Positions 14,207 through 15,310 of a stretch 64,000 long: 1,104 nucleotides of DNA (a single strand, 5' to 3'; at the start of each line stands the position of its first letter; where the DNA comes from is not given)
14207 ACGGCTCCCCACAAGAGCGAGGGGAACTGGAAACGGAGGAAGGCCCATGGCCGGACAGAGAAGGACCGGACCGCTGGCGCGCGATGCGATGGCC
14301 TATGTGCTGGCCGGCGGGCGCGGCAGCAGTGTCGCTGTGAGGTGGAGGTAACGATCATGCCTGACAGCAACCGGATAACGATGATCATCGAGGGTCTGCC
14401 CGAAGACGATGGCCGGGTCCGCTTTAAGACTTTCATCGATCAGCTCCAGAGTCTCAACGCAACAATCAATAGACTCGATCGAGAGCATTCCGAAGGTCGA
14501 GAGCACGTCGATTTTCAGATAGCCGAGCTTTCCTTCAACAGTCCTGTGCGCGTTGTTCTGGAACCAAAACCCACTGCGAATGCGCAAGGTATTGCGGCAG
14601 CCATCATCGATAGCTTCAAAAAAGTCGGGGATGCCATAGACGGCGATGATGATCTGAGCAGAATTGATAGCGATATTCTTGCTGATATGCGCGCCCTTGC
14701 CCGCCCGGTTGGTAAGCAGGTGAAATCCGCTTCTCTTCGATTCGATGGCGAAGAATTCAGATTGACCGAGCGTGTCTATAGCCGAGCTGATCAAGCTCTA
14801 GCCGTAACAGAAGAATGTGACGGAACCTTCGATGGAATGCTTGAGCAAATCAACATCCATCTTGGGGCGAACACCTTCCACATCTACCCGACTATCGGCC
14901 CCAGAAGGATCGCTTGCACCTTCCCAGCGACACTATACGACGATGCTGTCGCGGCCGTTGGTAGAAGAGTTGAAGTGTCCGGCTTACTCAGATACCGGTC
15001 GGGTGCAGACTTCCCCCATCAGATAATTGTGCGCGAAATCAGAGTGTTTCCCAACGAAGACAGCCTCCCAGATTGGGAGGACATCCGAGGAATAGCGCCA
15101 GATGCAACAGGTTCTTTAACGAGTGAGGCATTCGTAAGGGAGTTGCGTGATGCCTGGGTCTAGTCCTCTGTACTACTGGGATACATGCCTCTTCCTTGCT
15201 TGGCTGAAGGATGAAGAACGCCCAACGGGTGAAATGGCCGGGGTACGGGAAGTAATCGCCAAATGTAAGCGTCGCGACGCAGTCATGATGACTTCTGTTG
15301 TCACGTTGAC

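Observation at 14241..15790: Foreign two-gene PIN cassette spliced into the glycogen operon, bracketed by an 87-bp duplication of the glgC 5' end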

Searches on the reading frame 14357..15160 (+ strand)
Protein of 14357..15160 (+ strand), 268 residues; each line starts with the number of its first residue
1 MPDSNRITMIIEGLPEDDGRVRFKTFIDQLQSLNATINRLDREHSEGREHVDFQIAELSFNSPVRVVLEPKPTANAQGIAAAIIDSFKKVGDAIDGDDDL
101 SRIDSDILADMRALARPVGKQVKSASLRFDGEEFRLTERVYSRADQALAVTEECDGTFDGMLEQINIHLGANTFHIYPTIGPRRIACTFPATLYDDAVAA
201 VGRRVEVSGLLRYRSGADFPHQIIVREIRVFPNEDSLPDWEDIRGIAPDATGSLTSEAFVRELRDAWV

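Call 9: search_protein_families(library=pfam, proteins=[window:14357-15160:+], max_evalue=1)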
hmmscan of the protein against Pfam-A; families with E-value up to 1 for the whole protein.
window:14357-15160:+ (268 aa): 0 families

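Call 10: search_protein_families(library=padloc, proteins=[window:14357-15160:+], max_evalue=1)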
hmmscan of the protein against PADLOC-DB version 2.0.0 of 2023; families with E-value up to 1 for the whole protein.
window:14357-15160:+ (268 aa): 0 families
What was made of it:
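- PADLOC has no model for either protein, so a defence role is unsupported (call 10).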

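Call 11: search_protein_families(library=ncbifam, proteins=[window:14357-15160:+], max_evalue=1)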
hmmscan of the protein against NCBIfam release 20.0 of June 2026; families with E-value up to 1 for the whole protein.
window:14357-15160:+ (268 aa): 0 families

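Call 12: search_protein_families(library=phrogs, proteins=[window:14357-15160:+], max_evalue=1)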
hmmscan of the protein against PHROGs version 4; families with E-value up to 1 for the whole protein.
window:14357-15160:+ (268 aa): 0 families
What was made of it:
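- On VapBC-type (type II) toxin-antitoxin system: The partner is 268 aa with no family hit (calls 9-12).
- No PADLOC or PHROG hit (calls 10, 12).
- Tried and rejected: Pfam, NCBIfam, PADLOC and PHROGs gave nothing for ORF1 (calls 9-12).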

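Call 13: find_homologous_proteins(query=window:14357-15160:+)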
Query window:14357-15160:+ (268 aa): 381 proteins with E <= 0.001 among 2534 candidates; the best 120 are listed.
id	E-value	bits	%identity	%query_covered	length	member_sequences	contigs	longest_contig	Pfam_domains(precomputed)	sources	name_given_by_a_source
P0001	2.6e-163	560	93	100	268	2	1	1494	-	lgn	-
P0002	2.5e-146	504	84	100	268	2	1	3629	-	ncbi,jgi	jgi:hypothetical protein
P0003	9.1e-123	427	69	100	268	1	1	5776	-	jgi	jgi:hypothetical protein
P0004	1.9e-107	377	62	99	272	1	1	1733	-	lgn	-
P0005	6.1e-107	375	64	100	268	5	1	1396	-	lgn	-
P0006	1.3e-106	374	63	100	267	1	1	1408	-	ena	-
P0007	6.8e-106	372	61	99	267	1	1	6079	-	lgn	-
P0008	2.5e-104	367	63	100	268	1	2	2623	-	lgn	-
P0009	3.6e-104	366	62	100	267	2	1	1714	-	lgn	-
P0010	8.1e-104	365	60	100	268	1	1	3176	-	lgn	-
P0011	1.1e-103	365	62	100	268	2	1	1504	-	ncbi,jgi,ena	jgi:hypothetical protein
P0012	1.7e-103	364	62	100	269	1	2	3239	-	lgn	-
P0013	4.3e-103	363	62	99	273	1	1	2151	-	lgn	-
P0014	4.7e-103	362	60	100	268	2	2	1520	-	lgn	-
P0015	5.6e-103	362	61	99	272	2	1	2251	-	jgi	-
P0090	1.1e-97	345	59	100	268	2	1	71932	-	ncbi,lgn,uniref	ncbi:hypothetical protein [Pseudorhodoplanes sp.]|uniref:hypothetical protein n=1 Tax=Pseudorhodopla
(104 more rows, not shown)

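Call 17: find_related_loci(query=A1, collection=genome_contigs, flank=6000)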
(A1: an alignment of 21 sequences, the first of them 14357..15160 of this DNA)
Query A1 (268 aa) in genome_contigs; peptide patterns used: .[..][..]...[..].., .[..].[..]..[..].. (x = any residue, [..] = any of these).
82 stretches matched a pattern; 35 encode a relative of the query (tblastn E <= 1e-3); 34 distinct loci.
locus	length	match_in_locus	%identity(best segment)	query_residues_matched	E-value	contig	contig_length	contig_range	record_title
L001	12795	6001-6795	62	3-267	2e-109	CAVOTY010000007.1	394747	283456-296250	MAG: uncultured Alphaproteobacteria bacterium isolate MFD00082.bin.1.149 genome assembly, contig: contig_627, whole geno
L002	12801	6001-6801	59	1-267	9e-109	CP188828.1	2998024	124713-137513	MAG: Methyloligella sp. ZOD6 chromosome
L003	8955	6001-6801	57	1-267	1e-106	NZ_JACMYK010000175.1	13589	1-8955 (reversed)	Bradyrhizobium acaciae strain 10BB Contigs_175, whole genome shotgun sequence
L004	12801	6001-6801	60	1-267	1e-106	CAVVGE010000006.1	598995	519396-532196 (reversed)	MAG: uncultured Alphaproteobacteria bacterium isolate MFD01138.bin.1.135 genome assembly, contig: contig_3510, whole gen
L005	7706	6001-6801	58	1-267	2e-106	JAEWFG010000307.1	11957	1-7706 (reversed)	MAG: Proteobacteria bacterium isolate OH_PBlB_174 k127_255862, whole genome shotgun sequence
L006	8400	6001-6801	58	1-267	2e-106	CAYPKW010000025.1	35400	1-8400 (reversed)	MAG TPA_asm: uncultured Rhodospirillaceae bacterium isolate SRP119689_co1_13 genome assembly, contig: NODE_1463_length_3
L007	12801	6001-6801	59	1-267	1e-105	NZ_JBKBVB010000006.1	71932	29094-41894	MAG: Pseudorhodoplanes sp. isolate 21I_069.bin.48 NODE_396_length_71932_cov_3.361142, whole genome shotgun sequence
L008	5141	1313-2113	56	1-267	8e-105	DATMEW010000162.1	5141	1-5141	MAG TPA_asm: Xanthobacteraceae bacterium isolate SMAG_U13446 k141_211032, whole genome shotgun sequence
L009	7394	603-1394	58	5-268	5e-105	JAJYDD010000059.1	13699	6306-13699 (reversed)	MAG: Proteobacteria bacterium isolate BP9.bin84 NODE_8807_length_13699_cov_2.769378, whole genome shotgun sequence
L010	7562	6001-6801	56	1-267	1e-102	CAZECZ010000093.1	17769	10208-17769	MAG TPA_asm: uncultured Aestuariivirga sp. isolate binchicken_co108_38 genome assembly, contig: NODE_6863_length_17769_c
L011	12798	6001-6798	58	1-267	4e-102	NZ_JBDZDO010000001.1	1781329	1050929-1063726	Xanthobacter sp. KR7-225 contig1, whole genome shotgun sequence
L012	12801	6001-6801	56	1-267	3e-102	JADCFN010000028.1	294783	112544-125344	MAG: Roseomonas sp. isolate M065S1SP6A24QC M065S1_28, whole genome shotgun sequence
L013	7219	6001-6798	56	1-267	7e-101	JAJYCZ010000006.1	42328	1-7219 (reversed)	MAG: Proteobacteria bacterium isolate BP9.bin80 NODE_1390_length_42328_cov_3.863889, whole genome shotgun sequence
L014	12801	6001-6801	56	1-267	2e-100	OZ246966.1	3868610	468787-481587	MAG: Rhizobiaceae bacterium isolate 00eac2f6-4d94-45ce-832a-8b192eceb941 genome assembly, chromosome: 1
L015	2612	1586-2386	57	1-267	9e-102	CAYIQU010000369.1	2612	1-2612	MAG TPA_asm: uncultured Hyphomicrobiales bacterium isolate ERP119705_co25_358 genome assembly, contig: NODE_78905_length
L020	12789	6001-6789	52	5-267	1e-93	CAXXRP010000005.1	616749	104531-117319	MAG: Rhodospirillaceae bacterium isolate a46d0196-8eb6-4494-93ff-a1a98756ea8d genome assembly, contig: contig_5, whole g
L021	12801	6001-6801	54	1-267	2e-92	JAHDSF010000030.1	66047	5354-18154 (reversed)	MAG: Rhodospirillales bacterium isolate SV3-B17.1 k141_9158, whole genome shotgun sequence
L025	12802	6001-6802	55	1-267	1e-86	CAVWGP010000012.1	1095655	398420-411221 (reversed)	MAG: uncultured Alphaproteobacteria bacterium isolate MFD04651.bin.1.173 genome assembly, contig: contig_7094, whole gen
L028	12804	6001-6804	61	1-267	1e-108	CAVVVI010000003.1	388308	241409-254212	MAG: uncultured Alphaproteobacteria bacterium isolate MFD04580.bin.1.169 genome assembly, contig: contig_35504, whole ge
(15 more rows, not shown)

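Call 25: search_protein_families(library=pfam, proteins=[L002:5036-5962:+, L025:5021-5959:+, L020:5009-5947:+, L005:5702-5962:+], max_evalue=0.01)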
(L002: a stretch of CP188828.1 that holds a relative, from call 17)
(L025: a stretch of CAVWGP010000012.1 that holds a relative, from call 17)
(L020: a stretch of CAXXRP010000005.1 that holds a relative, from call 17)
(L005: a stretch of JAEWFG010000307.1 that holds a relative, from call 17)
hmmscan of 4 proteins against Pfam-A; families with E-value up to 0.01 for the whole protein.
L002:5036-5962:+ (309 aa): 3 families
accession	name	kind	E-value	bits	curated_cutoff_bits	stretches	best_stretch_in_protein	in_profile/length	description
PF12762.13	DDE_Tnp_IS1595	-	2.6e-37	128.6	27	1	133-276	4-153/153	ISXO2-like transposase domain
PF12760.12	Zn_ribbon_IS1595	-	3.3e-11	43.4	25.4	1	11-59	2-45/46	Transposase zinc-ribbon domain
PF14369.11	Zn_ribbon_19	-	0.0055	17.3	30.8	0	17-35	10-29/35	zinc-ribbon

L025:5021-5959:+ (313 aa): 2 families
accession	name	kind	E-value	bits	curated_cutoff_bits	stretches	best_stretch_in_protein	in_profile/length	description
PF12762.13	DDE_Tnp_IS1595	-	4.2e-22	79.2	27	1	148-280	6-153/153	ISXO2-like transposase domain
PF12760.12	Zn_ribbon_IS1595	-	6.1e-09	36.1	25.4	1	13-72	2-45/46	Transposase zinc-ribbon domain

L020:5009-5947:+ (313 aa): 2 families
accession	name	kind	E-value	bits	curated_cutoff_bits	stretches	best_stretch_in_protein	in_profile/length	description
PF12762.13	DDE_Tnp_IS1595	-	7.2e-40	136.9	27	1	136-281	5-153/153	ISXO2-like transposase domain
PF12760.12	Zn_ribbon_IS1595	-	4.1e-10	39.9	25.4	1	14-61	4-46/46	Transposase zinc-ribbon domain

L005:5702-5962:+ (87 aa): 0 families

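Call 28: find_encoding_contigs(protein=P0001, flank=10000)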
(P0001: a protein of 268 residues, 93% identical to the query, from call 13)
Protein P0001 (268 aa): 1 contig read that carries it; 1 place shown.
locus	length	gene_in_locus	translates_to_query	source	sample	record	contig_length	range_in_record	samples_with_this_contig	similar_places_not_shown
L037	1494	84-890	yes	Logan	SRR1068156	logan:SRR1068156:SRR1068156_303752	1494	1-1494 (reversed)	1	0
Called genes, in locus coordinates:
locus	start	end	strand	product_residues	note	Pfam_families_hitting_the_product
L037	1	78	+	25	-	?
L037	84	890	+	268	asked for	-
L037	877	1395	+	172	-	PF01850:PIN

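Call 29: find_encoding_contigs(protein=P0002, flank=10000)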
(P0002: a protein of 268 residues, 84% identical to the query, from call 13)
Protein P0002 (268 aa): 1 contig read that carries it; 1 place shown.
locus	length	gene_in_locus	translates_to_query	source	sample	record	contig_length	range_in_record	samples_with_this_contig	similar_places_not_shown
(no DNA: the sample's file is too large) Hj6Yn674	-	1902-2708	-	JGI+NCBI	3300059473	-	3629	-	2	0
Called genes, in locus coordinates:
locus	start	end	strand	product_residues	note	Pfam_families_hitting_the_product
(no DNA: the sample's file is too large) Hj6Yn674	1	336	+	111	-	?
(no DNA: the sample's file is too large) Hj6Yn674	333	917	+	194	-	-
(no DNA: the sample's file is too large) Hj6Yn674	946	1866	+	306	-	PF12762:DDE_Tnp_IS1595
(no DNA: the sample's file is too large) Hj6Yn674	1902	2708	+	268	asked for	-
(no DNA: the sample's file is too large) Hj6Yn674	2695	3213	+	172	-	PF01850:PIN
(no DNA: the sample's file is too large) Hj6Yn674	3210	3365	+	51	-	-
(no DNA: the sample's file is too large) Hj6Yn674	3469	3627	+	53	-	?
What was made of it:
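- Tried and rejected: The 84% relative (P0002) has no retrievable DNA (call 29).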

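Call 30: find_encoding_contigs(protein=P0003, flank=10000)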
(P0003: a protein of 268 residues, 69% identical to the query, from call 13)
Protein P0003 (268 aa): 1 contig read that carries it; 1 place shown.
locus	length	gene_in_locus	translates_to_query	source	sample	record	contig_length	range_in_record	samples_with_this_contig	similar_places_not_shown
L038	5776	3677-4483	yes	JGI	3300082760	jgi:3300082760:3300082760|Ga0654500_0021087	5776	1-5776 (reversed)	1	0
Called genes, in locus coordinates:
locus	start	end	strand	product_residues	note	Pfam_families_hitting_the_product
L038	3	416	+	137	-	?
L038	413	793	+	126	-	PF01127:Sdh_cyt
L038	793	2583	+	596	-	PF00890:FAD_binding_2, PF02910:Succ_DH_flav_C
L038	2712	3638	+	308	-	PF12760:Zn_ribbon_IS1595, PF12762:DDE_Tnp_IS1595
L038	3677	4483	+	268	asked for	-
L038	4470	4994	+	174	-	PF01850:PIN (weak)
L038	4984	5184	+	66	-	-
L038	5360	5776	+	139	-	?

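Call 46: find_related_loci(query=A2, collection=metagenome_contigs, flank=4000)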
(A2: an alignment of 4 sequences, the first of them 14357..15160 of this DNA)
Query A2 (268 aa) in metagenome_contigs; peptide patterns used: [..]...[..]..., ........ (x = any residue, [..] = any of these).
461 stretches matched a pattern; 43 encode a relative of the query (tblastn E <= 1e-3); 43 distinct loci.
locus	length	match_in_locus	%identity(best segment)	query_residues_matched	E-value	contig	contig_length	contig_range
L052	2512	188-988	63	1-267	4e-120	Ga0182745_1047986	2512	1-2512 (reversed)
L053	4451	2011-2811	57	1-267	2e-107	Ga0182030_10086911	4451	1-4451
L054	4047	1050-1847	61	3-268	1e-107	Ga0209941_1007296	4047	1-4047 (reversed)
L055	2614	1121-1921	58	1-267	6e-110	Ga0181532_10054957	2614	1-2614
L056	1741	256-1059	57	1-268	3e-112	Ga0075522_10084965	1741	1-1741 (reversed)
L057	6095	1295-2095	56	1-267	5e-105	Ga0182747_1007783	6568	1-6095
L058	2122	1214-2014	58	1-267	9e-111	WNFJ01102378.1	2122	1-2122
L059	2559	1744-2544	58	1-267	3e-109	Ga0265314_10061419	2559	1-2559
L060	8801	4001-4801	58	1-267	3e-105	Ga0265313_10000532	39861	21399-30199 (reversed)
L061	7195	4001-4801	60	1-267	1e-104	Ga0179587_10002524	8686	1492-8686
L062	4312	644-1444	57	1-267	2e-105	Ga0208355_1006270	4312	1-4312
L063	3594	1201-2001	60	1-267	4e-106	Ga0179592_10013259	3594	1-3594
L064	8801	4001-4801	55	1-267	1e-104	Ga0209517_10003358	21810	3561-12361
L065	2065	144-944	58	1-267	3e-110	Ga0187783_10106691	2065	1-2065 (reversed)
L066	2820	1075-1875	58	1-267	2e-107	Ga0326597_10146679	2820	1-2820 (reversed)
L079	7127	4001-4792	41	7-268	2e-59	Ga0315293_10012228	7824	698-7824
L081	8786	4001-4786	39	6-266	2e-56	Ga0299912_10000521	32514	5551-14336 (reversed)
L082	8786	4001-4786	38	6-266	1e-53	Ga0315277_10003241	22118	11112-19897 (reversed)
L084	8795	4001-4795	37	6-268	5e-53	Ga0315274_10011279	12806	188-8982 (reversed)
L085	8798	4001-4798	38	5-268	2e-52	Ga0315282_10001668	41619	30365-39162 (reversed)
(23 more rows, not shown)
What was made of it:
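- Tried and rejected: The metagenome scan for a close intact relative, needed to map breakpoints and microhomology, found nothing above 63% aa (call 46).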

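Call 52: search_solved_structures(query=A1, max_evalue=10)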
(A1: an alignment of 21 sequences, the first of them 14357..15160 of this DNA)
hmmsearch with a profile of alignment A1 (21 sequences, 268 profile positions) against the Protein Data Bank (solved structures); distinct sequences matched with E-value up to 10: 3.
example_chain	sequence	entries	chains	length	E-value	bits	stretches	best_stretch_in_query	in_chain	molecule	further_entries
7lgm_A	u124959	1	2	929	0.7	12.8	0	66-127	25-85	Cyanophycin synthase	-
1deq_A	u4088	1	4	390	0.95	12.3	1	73-163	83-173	FIBRINOGEN (ALPHA CHAIN)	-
1x1o_A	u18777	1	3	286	1.5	11.7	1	79-122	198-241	nicotinate-nucleotide pyrophosphorylase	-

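Call 58: predict_structure(alignment_id=A1)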
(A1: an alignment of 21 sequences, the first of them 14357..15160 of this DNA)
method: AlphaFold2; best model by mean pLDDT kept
length: 268 residues; sequences in the alignment: 21
mean_pLDDT: 82.8   pTM: 0.72
mean pLDDT of the five models: 82.8, 82.5, 81.1, 80.8, 74.7
residues with pLDDT >= 90: 92; 70-90: 128; 50-70: 44; < 50: 4
segments of 3 or more residues with pLDDT < 50: none
pLDDT, mean of each block of 10 residues (from residue 1): 75 89 90 88 72 88 90 81 88 84 87 91 90 88 89 92 71 83 88 89 92 88 93 70 61 61 56
secondary structure, 60 per line:
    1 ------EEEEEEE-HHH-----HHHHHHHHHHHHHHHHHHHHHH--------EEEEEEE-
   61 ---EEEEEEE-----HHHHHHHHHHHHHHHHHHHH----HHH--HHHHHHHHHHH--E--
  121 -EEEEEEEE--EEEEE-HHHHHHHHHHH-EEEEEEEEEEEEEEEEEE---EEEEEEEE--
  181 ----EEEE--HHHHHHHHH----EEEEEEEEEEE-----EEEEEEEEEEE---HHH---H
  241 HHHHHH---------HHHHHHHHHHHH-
elements in order: E7-13 H23-44 E53-59 E64-70 H76-95 H105-115 E122-129 E132-136 H138-148 E150-167 E171-178 E185-188 H191-199 E204-214 E220-230 H240-246 H256-267
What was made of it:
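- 14357..15163 (+): ORF1, 268 aa, an uncharacterised family. Predicted as an N-terminal alpha/beta domain, an OB fold (about residues 150-235) and low-confidence C-terminal helices. Candidate partner or antitoxin of the PIN protein. AF2 pLDDT 82.8 (call 58).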

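Call 60: fold_search(model_id=the predicted structure, library=pdb)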
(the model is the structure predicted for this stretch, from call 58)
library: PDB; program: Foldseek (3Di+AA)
matches with E <= 10: 1057; with E <= 0.001: 0
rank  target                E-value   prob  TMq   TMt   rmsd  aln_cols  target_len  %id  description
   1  3au7                  1.2e-03  0.91  0.23  0.18  16.9       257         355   13  Crystal structure of the ZRD-deleted mutant of TiaS in complex with agmatine (released 2011-10-19)
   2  1ue6_B                2.3e-03  1.00  0.23  0.49   5.5        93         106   22  Crystal structure of the single-stranded dna-binding protein from mycobacterium tuberculosis (released 2004-02-10)
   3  4gla_C                2.4e-03  1.00  0.25  0.65   3.8        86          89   12  OBody NL8 bound to hen egg-white lysozyme (released 2013-08-14)
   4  4gla_D                2.8e-03  1.00  0.25  0.66   3.7        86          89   12  OBody NL8 bound to hen egg-white lysozyme (released 2013-08-14)
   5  7uy7_B                3.1e-03  0.99  0.23  0.21   7.8       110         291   14  Tetrahymena CST with Polymerase alpha-Primase (released 2022-07-13)
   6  5hgq_D                3.7e-03  1.00  0.23  0.14   7.5       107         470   16  Loa loa Lysyl-tRNA synthetase in complex with Cladosporin. (released 2016-10-26)
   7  8txr_A                3.7e-03  1.00  0.21  0.14   6.5        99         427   13  E. coli ExoVII(H238A) (released 2024-01-31)
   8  7uy5_J                3.7e-03  1.00  0.23  0.41   7.4       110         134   14  Tetrahymena telomerase with CST (released 2022-07-13)
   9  4gn5_A                3.9e-03  1.00  0.24  0.51   5.2        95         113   14  OBody AM3L15 bound to hen egg-white lysozyme (released 2013-08-21)
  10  6t8h_A                3.9e-03  1.00  0.20  0.13   4.4        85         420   13  Cryo-EM structure of the DNA-bound PolD-PCNA processive complex from P. abyssi (released 2020-03-04)
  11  1z9f                  4.4e-03  1.00  0.22  0.59   4.7        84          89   18  Crystal structure of single stranded DNA-binding protein (TM0604) from Thermotoga maritima at 2.60 A resolution (released 2005-04-12)
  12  1lyl_B                5.3e-03  1.00  0.23  0.13   7.1        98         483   19  LYSYL-TRNA SYNTHETASE (LYSU) (E.C.6.1.1.6) COMPLEXED WITH LYSINE (released 1995-10-15)
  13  1lyl_A                5.3e-03  1.00  0.21  0.13   8.6       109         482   17  LYSYL-TRNA SYNTHETASE (LYSU) (E.C.6.1.1.6) COMPLEXED WITH LYSINE (released 1995-10-15)
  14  5yyu_D                5.6e-03  1.00  0.22  0.60   5.1        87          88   15  Crystal structure of Staphylococcus aureus single-stranded DNA-binding protein SsbB (released 2018-08-15)
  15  9kwd                  5.6e-03  0.90  0.22  0.13  19.9       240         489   12  Crystal structure of E.coli LysU complexing with LysSA and ATP (released 2025-12-10)
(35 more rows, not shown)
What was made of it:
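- OB fold and a low-confidence C-terminal tail in ORF1 (calls 58, 60).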

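Call 63: search_dna_similar(query=window:14357-15160:+, collection=plasmids, mode=protein, max_rows=20)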
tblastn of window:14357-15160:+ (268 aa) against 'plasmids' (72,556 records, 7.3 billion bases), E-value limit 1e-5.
No match.
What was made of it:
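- Tried and rejected: A PDB sequence profile gave nothing (call 52), and there was no plasmid hit (call 63).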
